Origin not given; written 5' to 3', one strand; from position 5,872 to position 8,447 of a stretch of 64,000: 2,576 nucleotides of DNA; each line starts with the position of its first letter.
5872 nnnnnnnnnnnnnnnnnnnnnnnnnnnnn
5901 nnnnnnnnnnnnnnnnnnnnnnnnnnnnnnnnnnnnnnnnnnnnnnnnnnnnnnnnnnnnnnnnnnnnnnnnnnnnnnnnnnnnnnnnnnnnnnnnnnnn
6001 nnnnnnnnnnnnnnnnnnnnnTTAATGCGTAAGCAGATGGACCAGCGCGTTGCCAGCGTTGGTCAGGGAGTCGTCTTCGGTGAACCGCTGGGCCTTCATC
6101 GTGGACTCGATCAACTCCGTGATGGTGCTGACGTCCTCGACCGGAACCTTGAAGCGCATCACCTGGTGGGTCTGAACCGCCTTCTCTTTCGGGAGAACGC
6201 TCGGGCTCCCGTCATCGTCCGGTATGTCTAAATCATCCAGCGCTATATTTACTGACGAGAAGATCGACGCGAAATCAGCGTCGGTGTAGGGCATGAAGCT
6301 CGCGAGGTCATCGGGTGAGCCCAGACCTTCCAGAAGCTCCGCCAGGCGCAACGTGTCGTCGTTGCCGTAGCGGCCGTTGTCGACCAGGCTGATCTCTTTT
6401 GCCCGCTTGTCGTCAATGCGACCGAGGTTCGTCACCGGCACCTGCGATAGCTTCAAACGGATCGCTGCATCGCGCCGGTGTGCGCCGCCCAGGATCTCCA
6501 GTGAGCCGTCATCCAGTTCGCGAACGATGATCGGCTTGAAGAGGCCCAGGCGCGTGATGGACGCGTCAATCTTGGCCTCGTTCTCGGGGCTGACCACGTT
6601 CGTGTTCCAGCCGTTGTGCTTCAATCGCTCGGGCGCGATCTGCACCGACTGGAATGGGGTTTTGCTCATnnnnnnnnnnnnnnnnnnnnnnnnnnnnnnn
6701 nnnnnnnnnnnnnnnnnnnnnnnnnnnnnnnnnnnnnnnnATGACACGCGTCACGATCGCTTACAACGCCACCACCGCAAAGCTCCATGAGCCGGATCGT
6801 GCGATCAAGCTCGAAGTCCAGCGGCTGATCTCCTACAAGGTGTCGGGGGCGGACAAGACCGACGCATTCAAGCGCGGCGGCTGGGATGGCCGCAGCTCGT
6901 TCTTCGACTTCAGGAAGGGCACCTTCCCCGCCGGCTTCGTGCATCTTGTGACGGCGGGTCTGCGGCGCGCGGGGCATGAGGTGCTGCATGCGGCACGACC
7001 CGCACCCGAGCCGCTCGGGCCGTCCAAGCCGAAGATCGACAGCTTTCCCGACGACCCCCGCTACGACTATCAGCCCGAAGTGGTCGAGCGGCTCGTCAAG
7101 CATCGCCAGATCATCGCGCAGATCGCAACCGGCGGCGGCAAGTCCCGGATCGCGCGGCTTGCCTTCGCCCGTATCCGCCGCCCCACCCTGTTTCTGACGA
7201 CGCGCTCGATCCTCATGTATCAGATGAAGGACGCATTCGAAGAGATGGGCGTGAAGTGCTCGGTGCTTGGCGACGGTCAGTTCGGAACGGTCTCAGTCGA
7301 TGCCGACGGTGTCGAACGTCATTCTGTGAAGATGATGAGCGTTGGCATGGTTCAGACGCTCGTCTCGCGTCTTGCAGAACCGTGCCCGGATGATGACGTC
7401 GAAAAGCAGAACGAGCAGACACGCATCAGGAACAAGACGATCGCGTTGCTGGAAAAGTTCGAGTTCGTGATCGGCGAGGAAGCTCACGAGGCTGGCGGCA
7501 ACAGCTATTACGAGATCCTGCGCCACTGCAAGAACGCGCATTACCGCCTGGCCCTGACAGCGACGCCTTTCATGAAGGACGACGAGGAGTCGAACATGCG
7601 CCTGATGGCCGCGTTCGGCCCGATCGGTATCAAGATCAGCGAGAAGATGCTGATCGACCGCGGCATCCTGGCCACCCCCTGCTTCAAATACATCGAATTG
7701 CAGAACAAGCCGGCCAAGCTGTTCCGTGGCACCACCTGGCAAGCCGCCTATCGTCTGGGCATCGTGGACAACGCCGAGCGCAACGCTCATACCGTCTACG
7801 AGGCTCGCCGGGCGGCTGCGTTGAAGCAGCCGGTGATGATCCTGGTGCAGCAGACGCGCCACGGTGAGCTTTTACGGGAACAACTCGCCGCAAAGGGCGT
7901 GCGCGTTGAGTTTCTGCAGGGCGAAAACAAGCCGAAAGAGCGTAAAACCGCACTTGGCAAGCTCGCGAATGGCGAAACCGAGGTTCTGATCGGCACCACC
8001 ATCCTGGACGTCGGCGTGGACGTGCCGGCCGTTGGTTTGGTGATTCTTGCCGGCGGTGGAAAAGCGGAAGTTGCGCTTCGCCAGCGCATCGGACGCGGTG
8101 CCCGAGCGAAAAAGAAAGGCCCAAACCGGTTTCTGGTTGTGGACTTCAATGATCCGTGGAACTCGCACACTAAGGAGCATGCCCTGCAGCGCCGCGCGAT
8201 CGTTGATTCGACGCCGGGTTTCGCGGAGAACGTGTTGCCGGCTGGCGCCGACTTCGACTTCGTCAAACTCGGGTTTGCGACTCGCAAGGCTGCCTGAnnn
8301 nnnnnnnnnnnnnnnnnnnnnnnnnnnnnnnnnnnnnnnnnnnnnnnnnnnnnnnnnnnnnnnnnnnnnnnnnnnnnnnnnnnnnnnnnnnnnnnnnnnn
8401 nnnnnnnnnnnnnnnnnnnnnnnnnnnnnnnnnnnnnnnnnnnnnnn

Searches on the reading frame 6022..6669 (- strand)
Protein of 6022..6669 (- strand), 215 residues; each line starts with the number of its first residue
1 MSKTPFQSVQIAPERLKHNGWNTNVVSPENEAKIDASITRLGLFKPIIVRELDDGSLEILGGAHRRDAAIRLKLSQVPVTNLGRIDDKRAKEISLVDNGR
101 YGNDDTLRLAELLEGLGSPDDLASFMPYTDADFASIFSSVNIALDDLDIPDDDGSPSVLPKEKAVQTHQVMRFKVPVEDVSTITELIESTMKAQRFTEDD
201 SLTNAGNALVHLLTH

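Call 12: search_protein_families(library=pfam, proteins=[window:6022-6669:-], max_evalue=0.01)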
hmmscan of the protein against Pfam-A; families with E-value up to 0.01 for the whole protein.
window:6022-6669:- (215 aa): 1 family
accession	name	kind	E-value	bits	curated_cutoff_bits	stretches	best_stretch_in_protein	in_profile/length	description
PF02195.25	ParB_N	-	6.2e-08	33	26.3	1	26-98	22-93/95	ParB N-terminal domain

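Call 13: search_protein_families(library=phrogs, proteins=[window:6022-6669:-], max_evalue=0.001)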
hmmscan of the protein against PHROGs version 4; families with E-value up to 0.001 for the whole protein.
window:6022-6669:- (215 aa): 16 families
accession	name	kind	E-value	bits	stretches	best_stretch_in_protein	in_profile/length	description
phrog_723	-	DNA, RNA and nucleotide metabolism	9.3e-65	219.5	1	6-214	11-217/223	ParB-like partition protein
phrog_8071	-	DNA, RNA and nucleotide metabolism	1.1e-18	68.6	1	7-166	8-154/389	ParB-like partition protein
phrog_620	-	DNA, RNA and nucleotide metabolism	1.9e-17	65.1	1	9-173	10-171/217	ParB-like partition protein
phrog_498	-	other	8.4e-15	55.3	1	5-166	32-190/633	DNA methyltransferase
phrog_4715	-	DNA, RNA and nucleotide metabolism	2.4e-12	47.1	1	4-98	143-237/630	ParB-like partition protein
phrog_3264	-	DNA, RNA and nucleotide metabolism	3.2e-11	44.4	1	24-98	65-138/337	ParB-like partition protein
phrog_26387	-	DNA, RNA and nucleotide metabolism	1.9e-09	38.3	1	7-83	9-86/252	ParB-like partition nuclease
phrog_940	-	DNA, RNA and nucleotide metabolism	4.9e-09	36.9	1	16-120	14-116/388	nuclease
phrog_930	-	DNA, RNA and nucleotide metabolism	1.1e-08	36.3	1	8-125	7-122/223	ParB-like partition protein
phrog_7405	-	unknown function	1.9e-07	32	1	12-123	28-140/250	-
phrog_2159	-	DNA, RNA and nucleotide metabolism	6.6e-06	26.7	1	5-69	57-122/365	ParB-like partition protein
phrog_1033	-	DNA, RNA and nucleotide metabolism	1.4e-05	26.1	1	18-84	44-116/334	ParB-like partition protein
phrog_15396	-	DNA, RNA and nucleotide metabolism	1.8e-05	25.7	1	22-114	18-109/258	ParB-like partition nuclease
phrog_5475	-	unknown function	2.1e-05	24.5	1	16-93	11-82/458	-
phrog_3951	-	unknown function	0.00041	21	1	27-80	40-94/301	-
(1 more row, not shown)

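Call 38: search_solved_structures(query=window:6022-6669:-, max_evalue=1, show_alignments=2)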
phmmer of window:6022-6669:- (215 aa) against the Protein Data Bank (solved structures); distinct sequences matched with E-value up to 1: 17.
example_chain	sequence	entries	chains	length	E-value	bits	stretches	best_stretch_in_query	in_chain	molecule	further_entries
6een_A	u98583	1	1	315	1.1e-06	31.9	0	161-198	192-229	Designer Pentatricopeptide Protein dPPR10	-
7ng0_A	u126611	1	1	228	0.00013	25.2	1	34-99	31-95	Nucleoid occlusion protein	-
7nfu_A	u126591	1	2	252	0.00016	24.9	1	33-99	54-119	Nucleoid occlusion protein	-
1vz0_A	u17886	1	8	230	0.00096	22.4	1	32-100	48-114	Chromosome-partitioning protein Spo0J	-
6een_B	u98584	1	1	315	0.0025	21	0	160-198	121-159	Designer Pentatricopeptide Protein dPPR10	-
6een_C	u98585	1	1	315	0.0027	20.9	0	160-198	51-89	Designer Pentatricopeptide Protein dPPR10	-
4pjq_A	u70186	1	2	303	0.0031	20.7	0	162-198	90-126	Pentatricopeptide repeat protein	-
6t1f_A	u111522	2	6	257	0.011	18.9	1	32-103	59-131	Chromosome-partitioning protein ParB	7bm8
7ol9_A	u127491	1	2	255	0.02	18.1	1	25-198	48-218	Nucleoid occlusion protein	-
5orm_A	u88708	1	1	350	0.02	18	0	162-198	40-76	cPPR-Telo1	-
7o0n_A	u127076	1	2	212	0.023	17.8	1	32-103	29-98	ParB family protein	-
5orq_A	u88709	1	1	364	0.025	17.7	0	162-198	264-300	cPPR-Telo1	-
4pjr_A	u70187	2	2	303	0.038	17.1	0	162-198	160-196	Pentatricopeptide repeat protein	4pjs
7bnk_A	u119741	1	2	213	0.11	15.6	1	31-107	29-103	ParB family protein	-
7bnr_A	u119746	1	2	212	0.11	15.6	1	32-106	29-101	ParB family protein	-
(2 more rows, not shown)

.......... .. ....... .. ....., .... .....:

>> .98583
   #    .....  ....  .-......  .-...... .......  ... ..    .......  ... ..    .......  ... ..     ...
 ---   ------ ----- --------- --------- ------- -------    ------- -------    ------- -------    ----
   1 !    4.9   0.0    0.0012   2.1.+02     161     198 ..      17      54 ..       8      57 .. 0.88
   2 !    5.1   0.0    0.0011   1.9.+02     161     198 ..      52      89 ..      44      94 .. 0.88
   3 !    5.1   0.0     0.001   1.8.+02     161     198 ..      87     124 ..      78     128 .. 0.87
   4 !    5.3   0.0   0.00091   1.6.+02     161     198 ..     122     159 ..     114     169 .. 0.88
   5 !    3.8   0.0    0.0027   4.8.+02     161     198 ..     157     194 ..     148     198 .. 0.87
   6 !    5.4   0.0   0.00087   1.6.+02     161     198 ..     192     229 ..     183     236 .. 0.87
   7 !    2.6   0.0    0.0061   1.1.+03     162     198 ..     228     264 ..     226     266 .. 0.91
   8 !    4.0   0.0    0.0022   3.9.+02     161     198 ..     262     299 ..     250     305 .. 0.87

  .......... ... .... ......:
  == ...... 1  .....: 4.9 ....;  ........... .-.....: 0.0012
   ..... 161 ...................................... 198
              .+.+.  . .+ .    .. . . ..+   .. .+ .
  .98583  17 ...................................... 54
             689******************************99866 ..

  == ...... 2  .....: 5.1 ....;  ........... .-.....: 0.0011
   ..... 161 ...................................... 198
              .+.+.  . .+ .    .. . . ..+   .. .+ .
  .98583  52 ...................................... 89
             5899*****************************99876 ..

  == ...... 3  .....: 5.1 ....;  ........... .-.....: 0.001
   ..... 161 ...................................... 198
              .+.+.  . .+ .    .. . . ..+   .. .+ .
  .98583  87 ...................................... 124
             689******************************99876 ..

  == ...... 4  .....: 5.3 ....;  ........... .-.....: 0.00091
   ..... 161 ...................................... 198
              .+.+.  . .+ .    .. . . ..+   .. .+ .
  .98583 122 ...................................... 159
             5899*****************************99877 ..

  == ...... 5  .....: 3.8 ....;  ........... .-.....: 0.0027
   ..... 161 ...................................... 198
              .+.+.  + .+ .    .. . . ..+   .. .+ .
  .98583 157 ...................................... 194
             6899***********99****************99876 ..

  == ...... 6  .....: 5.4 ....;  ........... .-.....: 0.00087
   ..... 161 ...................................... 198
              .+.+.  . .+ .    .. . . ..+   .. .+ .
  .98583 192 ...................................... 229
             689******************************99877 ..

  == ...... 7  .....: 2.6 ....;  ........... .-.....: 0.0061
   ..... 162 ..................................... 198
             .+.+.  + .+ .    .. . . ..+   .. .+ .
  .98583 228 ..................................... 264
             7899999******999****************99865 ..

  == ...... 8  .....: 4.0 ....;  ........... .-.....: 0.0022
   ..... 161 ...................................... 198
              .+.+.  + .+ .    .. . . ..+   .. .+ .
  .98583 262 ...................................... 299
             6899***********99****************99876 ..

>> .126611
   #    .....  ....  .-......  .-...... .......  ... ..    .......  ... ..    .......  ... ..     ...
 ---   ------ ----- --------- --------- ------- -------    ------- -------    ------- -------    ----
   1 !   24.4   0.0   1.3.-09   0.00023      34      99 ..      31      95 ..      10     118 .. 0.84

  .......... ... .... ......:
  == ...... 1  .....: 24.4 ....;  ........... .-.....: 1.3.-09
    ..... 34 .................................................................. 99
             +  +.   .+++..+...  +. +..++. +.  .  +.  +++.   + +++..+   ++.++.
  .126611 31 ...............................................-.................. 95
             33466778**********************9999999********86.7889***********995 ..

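Call 65: search_dna_similar(query=window:6022-6669:-, collection=phages, mode=protein, max_rows=30, max_evalue=1e-10)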
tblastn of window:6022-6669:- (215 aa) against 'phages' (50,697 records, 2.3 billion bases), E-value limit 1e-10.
Records with a match: 31; places in all: 31; records where one place covers at least 80% of the query: 31.
Best place of each record, by identity: <60% 31.
By first word of the organism name: Rhizobium 10; Pseudomonas 6; Klebsiella 6; Escherichia 4; Stenotrophomonas 2; Salmonella 2; Xanthomonas 1.
By host as written in the record: Pseudomonas syringae pv. actinidiae 3; - 2; Rhizobium etli CFN42 2; Salmonella enterica subsp. enterica serovar Typhimurium strain LT2 2; Pseudomonas syringae pv. avii 2; Rhizobium leguminosarum VF39SM 1; R. phaseoli sv. phaseoli INC 2-5 1; Rhizobium etli Y2_11 1; and 17 more.
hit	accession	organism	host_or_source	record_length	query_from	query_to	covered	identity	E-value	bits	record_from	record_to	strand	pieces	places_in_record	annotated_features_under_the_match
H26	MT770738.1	Rhizobium phage B1VFA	Rhizobium leguminosarum VF39SM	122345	6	213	97%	51.6%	1e-53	189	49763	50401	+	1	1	ParB-like single stranded DNA cleaving nuclease domain containing ...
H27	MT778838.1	Rhizobium phage V1VFA-S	-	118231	6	213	97%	51.2%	5e-53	187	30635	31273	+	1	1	ParB-like single stranded DNA cleaving nuclease domain containing ...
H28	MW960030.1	Rhizobium phage RHph_X66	R. phaseoli sv. phaseoli INC 2-5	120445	6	213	97%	49.3%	9e-54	190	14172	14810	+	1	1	putative partition ParB-like nuclease protein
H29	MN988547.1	Rhizobium phage RHph_Y2_11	Rhizobium etli Y2_11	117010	9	213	95%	47.0%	5e-54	191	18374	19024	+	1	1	putative partition ParB-like nuclease protein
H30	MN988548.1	Rhizobium phage RHph_Y2_17_1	Rhizobium etli Y2_17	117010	9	213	95%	47.0%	5e-54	191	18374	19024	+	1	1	putative partition ParB-like nuclease protein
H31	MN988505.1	Rhizobium phage RHph_N1_10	Rhizobium phaseoli N1_10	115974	9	213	95%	46.3%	4e-53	188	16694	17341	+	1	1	putative partition ParB-like nuclease protein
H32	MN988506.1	Rhizobium phage RHph_N1_15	Rhizobium phaseoli N1_15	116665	9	213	95%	45.5%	5e-52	185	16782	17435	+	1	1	putative partition ParB-like nuclease protein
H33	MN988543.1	Rhizobium phage RHph_N2_6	Rhizobium phaseoli N2_6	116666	9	213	95%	45.5%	5e-52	185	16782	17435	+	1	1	putative partition ParB-like nuclease protein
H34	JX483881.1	Rhizobium phage RHEph10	Rhizobium etli CFN42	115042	1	213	99%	43.2%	2e-51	183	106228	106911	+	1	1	putative partition ParB-like nuclease protein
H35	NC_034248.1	Rhizobium phage RHEph10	Rhizobium etli CFN42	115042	1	213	99%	43.2%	2e-51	183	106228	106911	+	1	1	ParB-like partition protein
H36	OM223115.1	Pseudomonas phage hairong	Pseudomonas syringae pv. actinidiae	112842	2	213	99%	40.7%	6e-40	150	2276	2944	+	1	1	ParB-like nuclease domain protein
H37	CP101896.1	Klebsiella phage GArcari-2022b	Klebsiella pneumoniae strain 4011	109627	9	213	95%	39.9%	1e-37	144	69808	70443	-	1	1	record has no annotation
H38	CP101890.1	Klebsiella phage GArcari-2022a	Klebsiella pneumoniae strain 9362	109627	9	213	95%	39.9%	1e-37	144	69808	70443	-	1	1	record has no annotation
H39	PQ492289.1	Klebsiella phage vB_KpnS_p4727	Klebsiella pneumoniae 4727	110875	9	213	95%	39.9%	1e-37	144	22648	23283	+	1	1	record has no annotation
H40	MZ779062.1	Klebsiella phage pJN2-26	horse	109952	9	213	95%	39.9%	1e-37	144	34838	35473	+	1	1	putative ParB-like chromosome partitioning protein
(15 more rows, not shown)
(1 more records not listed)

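Call 101: search_protein_families(library=ncbifam, proteins=[window:6022-6669:-], max_evalue=0.01)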
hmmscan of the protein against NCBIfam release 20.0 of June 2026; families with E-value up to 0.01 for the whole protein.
window:6022-6669:- (215 aa): 4 families
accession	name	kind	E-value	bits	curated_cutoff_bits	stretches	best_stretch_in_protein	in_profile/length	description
TIGR00180.1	parB_part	domain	3.2e-08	33.5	58.45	1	24-99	22-98/186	ParB/RepB/Spo0J family partition protein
TIGR04285.1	nucleoid_noc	exception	1.1e-07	31.5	315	1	33-98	28-91/255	nucleoid occlusion protein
TIGR03734.1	PRTRC_parB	hypoth_equivalog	0.00053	18.6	278.6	1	25-98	11-87/555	PRTRC system ParB family protein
NF010406.0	PRK13832.1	subfamily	0.0019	16.8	640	1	10-90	6-90/578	plasmid partitioning protein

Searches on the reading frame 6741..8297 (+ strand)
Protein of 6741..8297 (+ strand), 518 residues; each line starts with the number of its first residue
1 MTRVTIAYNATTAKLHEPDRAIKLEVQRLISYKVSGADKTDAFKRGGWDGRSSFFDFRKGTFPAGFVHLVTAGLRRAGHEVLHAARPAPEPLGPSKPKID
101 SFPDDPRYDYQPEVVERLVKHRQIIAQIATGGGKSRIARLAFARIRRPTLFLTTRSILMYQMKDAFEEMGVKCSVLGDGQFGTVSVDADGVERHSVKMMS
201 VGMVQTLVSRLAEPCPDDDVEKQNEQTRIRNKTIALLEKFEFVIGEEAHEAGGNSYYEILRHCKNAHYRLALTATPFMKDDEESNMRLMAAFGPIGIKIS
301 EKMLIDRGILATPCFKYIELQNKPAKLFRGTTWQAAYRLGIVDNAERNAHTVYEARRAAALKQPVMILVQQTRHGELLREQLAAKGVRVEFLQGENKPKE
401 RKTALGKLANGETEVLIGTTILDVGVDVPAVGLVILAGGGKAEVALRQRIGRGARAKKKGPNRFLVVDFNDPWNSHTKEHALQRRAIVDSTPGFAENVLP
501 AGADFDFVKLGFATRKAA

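Call 12: search_protein_families(library=pfam, proteins=[window:6741-8297:+], max_evalue=0.01)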
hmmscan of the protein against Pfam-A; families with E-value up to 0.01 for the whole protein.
window:6741-8297:+ (518 aa): 5 families
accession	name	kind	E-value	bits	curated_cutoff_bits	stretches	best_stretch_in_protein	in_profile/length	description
PF04851.21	ResIII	-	5.6e-17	62.6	22.5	1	108-277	5-163/164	Type III restriction enzyme, res subunit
PF00271.37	Helicase_C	-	1.6e-14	54.5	23.5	1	362-457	15-110/110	Helicase conserved C-terminal domain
PF00270.35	DEAD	-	2.2e-10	40.9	26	1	109-277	2-161/167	DEAD/DEAH box helicase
PF21241.2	UvsW_N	-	0.0014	19.5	25.3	1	17-71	15-68/81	DNA helicase UvsW, N-terminal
PF18766.7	SWI2_SNF2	-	0.0018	18.4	26.7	1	130-284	27-163/221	SWI2/SNF2 ATPase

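Call 13: search_protein_families(library=phrogs, proteins=[window:6741-8297:+], max_evalue=0.001)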
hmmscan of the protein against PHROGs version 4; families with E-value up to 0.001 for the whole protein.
window:6741-8297:+ (518 aa): 8 families
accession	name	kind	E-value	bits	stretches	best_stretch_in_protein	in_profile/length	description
phrog_16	-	DNA, RNA and nucleotide metabolism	4.3e-94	317.5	1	3-484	68-612/986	DNA helicase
phrog_9690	-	DNA, RNA and nucleotide metabolism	1.1e-47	163.6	1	236-487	37-291/306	DNA helicase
phrog_16259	-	DNA, RNA and nucleotide metabolism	1.7e-10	41.7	1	4-208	4-215/330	DNA helicase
phrog_14619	-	DNA, RNA and nucleotide metabolism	1.9e-06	28.6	1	26-75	29-78/314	DNA helicase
phrog_62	-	DNA, RNA and nucleotide metabolism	2.3e-06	26.4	1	105-279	695-852/1881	DNA helicase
phrog_27849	-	unknown function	5.5e-06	25.8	1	357-456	441-545/664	-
phrog_16694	-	unknown function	0.00011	21.2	0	120-211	293-387/1010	-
phrog_34613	-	unknown function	0.00051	19.3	0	388-459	497-569/666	-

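Call 89: find_homologous_proteins(query=window:6741-8297:+, max_evalue=1e-60)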
Query window:6741-8297:+ (518 aa): 1806 proteins with E <= 1e-60 among 8000 candidates; the best 120 are listed.
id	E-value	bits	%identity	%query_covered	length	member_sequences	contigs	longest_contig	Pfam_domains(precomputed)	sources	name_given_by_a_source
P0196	0.0e+0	1168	100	100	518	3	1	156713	PF00270.36,PF00271.38,PF04851.22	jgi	jgi:superfamily II DNA or RNA helicase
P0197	0.0e+0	1050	89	100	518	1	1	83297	PF00270.36,PF00271.38,PF04851.22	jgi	jgi:superfamily II DNA or RNA helicase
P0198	4.2e-295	997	85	100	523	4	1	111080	PF00270.36,PF00271.38,PF04851.22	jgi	jgi:superfamily II DNA or RNA helicase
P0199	3.7e-294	994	85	100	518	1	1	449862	PF00270.36,PF00271.38,PF04851.22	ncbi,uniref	ncbi:DEAD/DEAH box helicase [Paraburkholderia sp.]|uniref:DEAD/DEAH box helicase n=1 Tax=Paraburkhol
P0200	3.8e-290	981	84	100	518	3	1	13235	PF00270.36,PF00271.38,PF04851.22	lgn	-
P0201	2.9e-249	846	74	98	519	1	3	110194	PF00270.36,PF00271.38,PF04851.22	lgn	-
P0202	1.1e-239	814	72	99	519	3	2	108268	PF00270.36,PF00271.38,PF04851.22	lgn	-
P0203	6.7e-236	802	72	99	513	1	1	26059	PF21241.3,PF00270.36,PF00271.38,PF04851.22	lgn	-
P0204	2.5e-233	793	70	99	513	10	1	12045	PF00270.36,PF00271.38,PF04851.22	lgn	-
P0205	4.0e-232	789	70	99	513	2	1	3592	PF00270.36,PF00271.38,PF04851.22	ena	-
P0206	1.6e-231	788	70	99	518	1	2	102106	PF21241.3,PF00270.36,PF00271.38,PF04851.22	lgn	-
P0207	1.0e-230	785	69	99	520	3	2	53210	PF00270.36,PF00271.38,PF04851.22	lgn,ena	-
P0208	1.0e-230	785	69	98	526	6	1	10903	PF21241.3,PF00270.36,PF00271.38,PF04851.22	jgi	jgi:superfamily II DNA or RNA helicase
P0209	7.2e-230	782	71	98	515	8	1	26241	PF21241.3,PF00270.36,PF00271.38,PF04851.22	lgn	-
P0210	5.9e-229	779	70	98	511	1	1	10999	PF00270.36,PF00271.38,PF04851.22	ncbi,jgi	-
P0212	2.0e-228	777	68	99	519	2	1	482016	PF00270.36,PF00271.38,PF04851.22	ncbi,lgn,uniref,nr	ncbi:DEAD/DEAH box helicase [Cupriavidus campinensis]|uniref:DEAD/DEAH box helicase n=1 Tax=Cupriavi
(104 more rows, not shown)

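Call 90: find_encoding_contigs(protein=P0212, flank=10000, max_places=1)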
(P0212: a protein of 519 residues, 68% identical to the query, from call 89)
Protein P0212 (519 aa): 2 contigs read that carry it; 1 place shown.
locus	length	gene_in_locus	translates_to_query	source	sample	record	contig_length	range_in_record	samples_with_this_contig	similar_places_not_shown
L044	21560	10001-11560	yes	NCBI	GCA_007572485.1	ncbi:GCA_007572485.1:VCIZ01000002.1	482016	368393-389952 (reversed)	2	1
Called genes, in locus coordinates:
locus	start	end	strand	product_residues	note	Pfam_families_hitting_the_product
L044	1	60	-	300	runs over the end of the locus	PF20911:GP7 (faint)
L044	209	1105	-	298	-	PF20356:DUF6651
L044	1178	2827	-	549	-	-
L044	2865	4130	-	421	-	PF03237:Terminase_6N, PF04466:Terminase_3 (weak), PF13401:AAA_22 (weak), PF17289:Terminase_6C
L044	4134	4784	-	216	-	-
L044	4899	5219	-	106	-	-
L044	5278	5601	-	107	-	-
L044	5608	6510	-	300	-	-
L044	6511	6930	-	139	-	-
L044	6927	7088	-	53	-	-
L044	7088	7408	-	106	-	PF00085:Thioredoxin, PF13098:Thioredoxin_2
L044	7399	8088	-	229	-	PF13555:AAA_29 (weak), PF00005:ABC_tran (faint), PF13191:AAA_16 (weak)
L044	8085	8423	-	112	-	-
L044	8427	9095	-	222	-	PF02195:ParB_N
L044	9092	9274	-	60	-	-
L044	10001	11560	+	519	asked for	PF00270:DEAD, PF04851:ResIII, PF00271:Helicase_C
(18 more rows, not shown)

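Call 91: find_encoding_contigs(protein=P0198, flank=10000, max_places=1)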
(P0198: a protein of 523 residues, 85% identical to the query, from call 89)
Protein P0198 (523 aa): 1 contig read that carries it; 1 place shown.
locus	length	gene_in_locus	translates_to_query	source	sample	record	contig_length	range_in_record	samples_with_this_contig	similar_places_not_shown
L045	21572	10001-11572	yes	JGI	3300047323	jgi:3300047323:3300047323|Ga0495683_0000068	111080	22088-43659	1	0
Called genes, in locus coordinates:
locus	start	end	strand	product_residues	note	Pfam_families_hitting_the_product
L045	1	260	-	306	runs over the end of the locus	PF20356:DUF6651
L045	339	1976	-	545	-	-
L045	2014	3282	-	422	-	PF03237:Terminase_6N, PF04466:Terminase_3 (weak), PF17289:Terminase_6C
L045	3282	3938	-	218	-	-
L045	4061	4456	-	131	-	-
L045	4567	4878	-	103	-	PF13463:HTH_27 (weak)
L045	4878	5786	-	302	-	-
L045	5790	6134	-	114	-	-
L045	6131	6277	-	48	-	-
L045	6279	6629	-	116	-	PF00085:Thioredoxin, PF14595:Thioredoxin_9 (weak), PF13098:Thioredoxin_2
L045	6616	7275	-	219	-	PF00005:ABC_tran (faint), PF13191:AAA_16 (weak)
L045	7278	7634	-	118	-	-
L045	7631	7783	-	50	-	-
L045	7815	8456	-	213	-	PF02195:ParB_N (weak)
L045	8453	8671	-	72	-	-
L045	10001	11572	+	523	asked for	PF00270:DEAD, PF04851:ResIII, PF00271:Helicase_C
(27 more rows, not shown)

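Call 92: find_encoding_contigs(protein=P0201, flank=10000, max_places=1)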
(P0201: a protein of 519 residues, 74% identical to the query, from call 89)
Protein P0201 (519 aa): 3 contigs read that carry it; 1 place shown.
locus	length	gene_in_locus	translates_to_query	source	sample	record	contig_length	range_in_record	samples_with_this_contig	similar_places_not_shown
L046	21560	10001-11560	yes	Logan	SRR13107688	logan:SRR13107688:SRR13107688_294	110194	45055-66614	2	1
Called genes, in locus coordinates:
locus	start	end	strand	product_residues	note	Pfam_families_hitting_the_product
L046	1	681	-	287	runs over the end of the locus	PF20356:DUF6651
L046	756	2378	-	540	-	-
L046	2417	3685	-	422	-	PF03237:Terminase_6N (weak), PF04466:Terminase_3 (weak), PF13401:AAA_22 (weak)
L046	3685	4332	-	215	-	-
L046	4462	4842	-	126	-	-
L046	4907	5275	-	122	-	-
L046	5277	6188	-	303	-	-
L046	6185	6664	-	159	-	-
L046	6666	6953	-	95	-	PF11195:Tad2-like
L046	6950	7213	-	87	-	-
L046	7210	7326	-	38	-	-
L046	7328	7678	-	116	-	PF00085:Thioredoxin, PF14595:Thioredoxin_9 (weak), PF13098:Thioredoxin_2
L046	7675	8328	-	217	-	PF00005:ABC_tran (faint), PF13191:AAA_16 (weak), PF13555:AAA_29 (faint), PF13401:AAA_22 (faint)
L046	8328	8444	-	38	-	-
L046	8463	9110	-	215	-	PF02195:ParB_N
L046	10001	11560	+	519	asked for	PF00270:DEAD, PF04851:ResIII, PF00271:Helicase_C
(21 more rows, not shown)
